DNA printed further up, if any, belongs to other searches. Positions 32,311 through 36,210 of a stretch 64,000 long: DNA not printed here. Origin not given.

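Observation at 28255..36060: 2601-aa partner protein with mirror-image architecture and no recognisable sorting or anchoring signal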

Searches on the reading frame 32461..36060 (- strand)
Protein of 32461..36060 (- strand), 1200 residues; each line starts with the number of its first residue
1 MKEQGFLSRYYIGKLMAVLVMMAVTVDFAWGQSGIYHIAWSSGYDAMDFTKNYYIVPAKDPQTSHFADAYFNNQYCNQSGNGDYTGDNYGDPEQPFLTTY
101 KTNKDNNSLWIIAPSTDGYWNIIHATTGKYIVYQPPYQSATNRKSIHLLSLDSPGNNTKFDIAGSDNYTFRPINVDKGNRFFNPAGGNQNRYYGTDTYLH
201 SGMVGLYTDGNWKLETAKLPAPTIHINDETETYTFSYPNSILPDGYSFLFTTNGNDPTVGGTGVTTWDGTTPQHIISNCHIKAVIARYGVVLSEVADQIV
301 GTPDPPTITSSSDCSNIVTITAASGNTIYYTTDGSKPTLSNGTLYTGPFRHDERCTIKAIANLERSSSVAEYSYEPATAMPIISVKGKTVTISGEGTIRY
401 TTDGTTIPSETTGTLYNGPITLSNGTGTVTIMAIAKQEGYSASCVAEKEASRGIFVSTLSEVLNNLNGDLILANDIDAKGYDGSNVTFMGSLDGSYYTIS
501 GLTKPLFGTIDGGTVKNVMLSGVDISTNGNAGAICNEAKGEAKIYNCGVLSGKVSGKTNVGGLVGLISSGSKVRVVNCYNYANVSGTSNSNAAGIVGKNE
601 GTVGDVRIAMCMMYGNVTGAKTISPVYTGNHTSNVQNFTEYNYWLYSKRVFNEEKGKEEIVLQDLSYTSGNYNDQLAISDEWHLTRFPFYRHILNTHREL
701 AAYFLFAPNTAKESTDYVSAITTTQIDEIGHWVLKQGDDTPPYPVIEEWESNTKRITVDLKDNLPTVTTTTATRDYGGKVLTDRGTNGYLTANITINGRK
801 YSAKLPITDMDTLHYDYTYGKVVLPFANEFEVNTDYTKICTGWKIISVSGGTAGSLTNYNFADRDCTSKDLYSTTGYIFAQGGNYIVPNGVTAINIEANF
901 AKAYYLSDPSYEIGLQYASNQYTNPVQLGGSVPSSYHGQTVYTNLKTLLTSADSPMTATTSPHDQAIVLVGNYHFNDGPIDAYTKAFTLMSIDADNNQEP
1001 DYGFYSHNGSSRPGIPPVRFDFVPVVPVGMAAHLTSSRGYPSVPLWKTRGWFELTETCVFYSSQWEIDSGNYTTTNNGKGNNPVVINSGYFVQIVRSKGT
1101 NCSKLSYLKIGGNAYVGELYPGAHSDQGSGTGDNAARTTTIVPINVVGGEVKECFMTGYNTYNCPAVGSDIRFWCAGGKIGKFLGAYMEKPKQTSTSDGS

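Call 50: predict_structure(alignment_id=A2)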
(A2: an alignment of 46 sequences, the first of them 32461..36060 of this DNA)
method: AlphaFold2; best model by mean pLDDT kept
length: 1200 residues; sequences in the alignment: 46
mean_pLDDT: 81.2   pTM: 0.68
mean pLDDT of the five models: 81.2, 80.8, 79.8, 75.7, 74.8
residues with pLDDT >= 90: 417; 70-90: 567; 50-70: 118; < 50: 98
segments of 3 or more residues with pLDDT < 50: 1-31, 77-87, 711-718, 757-759, 761-763, 765-773, 1034-1040, 1128-1131, 1186-1200
pLDDT, mean of each block of 10 residues (from residue 1): 32 41 33 84 84 91 82 58 52 91 88 88 93 74 80 88 86 85 88 83 85 89 82 80 86 87 84 77 90 86 78 74 78 84 80 82 73 83 83 86 85 88 85 86 85 89 91 90 81 94 94 96 93 96 97 96 96 96 93 94 86 92 89 63 85 82 65 71 89 92 81 48 88 81 89 56 45 61 87 88 87 84 89 87 95 82 89 90 92 95 94 70 69 89 89 84 95 82 89 86 79 84 83 46 72 92 85 78 91 82 88 90 58 62 87 76 62 79 58 44
secondary structure, 60 per line:
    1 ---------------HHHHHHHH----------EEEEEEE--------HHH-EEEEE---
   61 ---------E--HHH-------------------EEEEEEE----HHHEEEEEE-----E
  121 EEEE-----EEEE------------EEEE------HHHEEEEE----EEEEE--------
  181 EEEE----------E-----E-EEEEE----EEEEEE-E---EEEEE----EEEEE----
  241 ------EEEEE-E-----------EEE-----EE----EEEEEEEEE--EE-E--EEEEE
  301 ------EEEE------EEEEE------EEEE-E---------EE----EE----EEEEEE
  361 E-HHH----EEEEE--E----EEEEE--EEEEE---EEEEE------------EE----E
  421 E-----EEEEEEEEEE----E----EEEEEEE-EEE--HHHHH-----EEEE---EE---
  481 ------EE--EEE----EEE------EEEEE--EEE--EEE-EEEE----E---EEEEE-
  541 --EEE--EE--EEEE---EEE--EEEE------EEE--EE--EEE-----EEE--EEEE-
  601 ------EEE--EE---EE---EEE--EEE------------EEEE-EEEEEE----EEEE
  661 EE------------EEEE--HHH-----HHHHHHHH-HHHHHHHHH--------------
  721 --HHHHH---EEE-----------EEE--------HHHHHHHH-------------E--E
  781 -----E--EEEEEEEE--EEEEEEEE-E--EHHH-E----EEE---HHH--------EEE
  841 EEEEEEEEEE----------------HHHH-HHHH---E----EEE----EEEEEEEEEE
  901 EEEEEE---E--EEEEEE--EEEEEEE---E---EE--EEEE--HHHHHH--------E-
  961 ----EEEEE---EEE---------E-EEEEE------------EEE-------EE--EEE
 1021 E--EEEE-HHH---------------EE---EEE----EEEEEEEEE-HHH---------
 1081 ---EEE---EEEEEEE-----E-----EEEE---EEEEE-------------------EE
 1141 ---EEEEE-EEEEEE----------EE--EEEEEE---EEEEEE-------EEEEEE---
elements in order (helices of 4 or more, strands of 3 or more residues): H16-23 E34-40 E53-57 E95-101 E109-114 E120-124 E130-133 E146-149 E159-163 E168-172 E181-184 E203-207 E212-217 E223-227 E232-236 E247-251 E265-267 E279-287 E296-300 E307-310 E317-321 E328-331 E355-361 E370-374 E382-386 E389-393 E397-401 E427-436 E446-452 E454-456 H459-463 E469-472 E491-493 E498-500 E507-511 E514-516 E519-521 E523-526 E535-539 E543-545 E552-555 E559-561 E564-567 E574-576 E583-585 E591-593 E596-599 E607-609 E622-624 E627-629 E642-645 E647-652 E657-662 E675-678 H689-696 H698-706 H723-727 E731-733 E745-747 H756-763 E789-796 E799-806 E821-823 E838-850 H867-870 H872-875 E884-886 E891-906 E913-918 E921-927 E939-942 H945-950 E965-969 E973-975 E987-991 E1004-1006 E1018-1021 E1024-1027 E1052-1054 E1059-1067 E1084-1086 E1090-1096 E1108-1111 E1115-1119 E1144-1148 E1150-1155 E1170-1175 E1179-1184 E1192-1197

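Call 55: fold_search(model_id=the predicted structure, library=pdb)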
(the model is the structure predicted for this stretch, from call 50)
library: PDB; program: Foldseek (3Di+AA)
matches with E <= 10: 984; with E <= 0.001: 31
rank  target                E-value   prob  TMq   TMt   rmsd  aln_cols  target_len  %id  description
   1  6xjb                  5.9e-06  1.00  0.13  0.12  18.7       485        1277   13  IgA1 Protease (released 2020-12-09)
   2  7uvl_P                9.6e-06  1.00  0.13  0.12  18.2       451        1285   13  IgA1 Protease with IgA1 substrate (released 2022-11-23)
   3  6xja_P                2.1e-05  1.00  0.14  0.13  17.6       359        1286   16  Streptococcus Pneumoniae IgA1 Protease with IgA1 substrate (released 2021-01-20)
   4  7uvk                  2.6e-05  1.00  0.14  0.13  17.8       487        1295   14  G. haemolysans IgA1 protease (released 2022-11-23)
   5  7jgj_A                3.5e-05  1.00  0.14  0.13  18.1       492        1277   14  IgA1 Protease in complex with neutralizing mAb (released 2020-12-09)
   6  5fmv_A                5.5e-05  1.00  0.08  0.20  17.2       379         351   10  Crystal structure of human CD45 extracellular region, domains d1-d4 (released 2016-03-23)
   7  9g8b_A                6.2e-05  1.00  0.09  0.21  17.6       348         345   16  CryoEM structure of the fragment-2 (2892-3236) in the grappling hook protein A (GhpA) in the bacterium Aureispira sp.  (released 2024-10-16)
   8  9flw_A                7.8e-05  1.00  0.10  0.18  25.0       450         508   11  CryoEM structure of the fragment-6 (3571-4078) in the grappling hook protein A (GhpA) in the bacterium Aureispira sp.  (released 2024-10-16)
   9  9flx_A                8.9e-05  1.00  0.10  0.22  17.8       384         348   15  CryoEM structure of the fragment-4 (4074-4421) in the grappling hook protein A (GhpA) in the bacterium Aureispira sp.  (released 2024-10-16)
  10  8vse_A                1.2e-04  0.99  0.08  0.19  16.2       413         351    9  Cryo-EM structure of human CD45 extracellular region in complex with adenoviral protein E3/49K (released 2024-11-06)
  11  1fnf                  1.2e-04  0.99  0.09  0.20  16.3       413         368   11  FRAGMENT OF HUMAN FIBRONECTIN ENCOMPASSING TYPE-III REPEATS 7 THROUGH 10 (released 1996-01-29)
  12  7y78_D                1.8e-04  1.00  0.10  0.32  24.5       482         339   12  Crystal structure of Cry78Aa (released 2022-08-31)
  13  5fmv_B                2.0e-04  0.99  0.08  0.19  16.5       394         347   11  Crystal structure of human CD45 extracellular region, domains d1-d4 (released 2016-03-23)
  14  8q6t_I                2.0e-04  0.91  0.09  0.10  25.1       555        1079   10  Helical reconstruction of the relaxed thick filament from FIB milled left ventricular mouse myofibrils (released 2023-11-01)
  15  3t1w                  3.0e-04  1.00  0.11  0.29  16.3       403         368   13  Structure of the four-domain fragment Fn7B89 of oncofetal fibronectin (released 2012-03-21)
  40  3pg0                  1.6e-03  1.00  0.10  0.72   5.2       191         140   13  Crystal structure of designed 3-fold symmetric protein, ThreeFoil (released 2011-12-21)
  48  1t9f                  2.1e-03  1.00  0.11  0.63   5.0       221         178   11  Structural genomics of Caenorhabditis elegans: Structure of a protein with unknown function (released 2004-05-25)
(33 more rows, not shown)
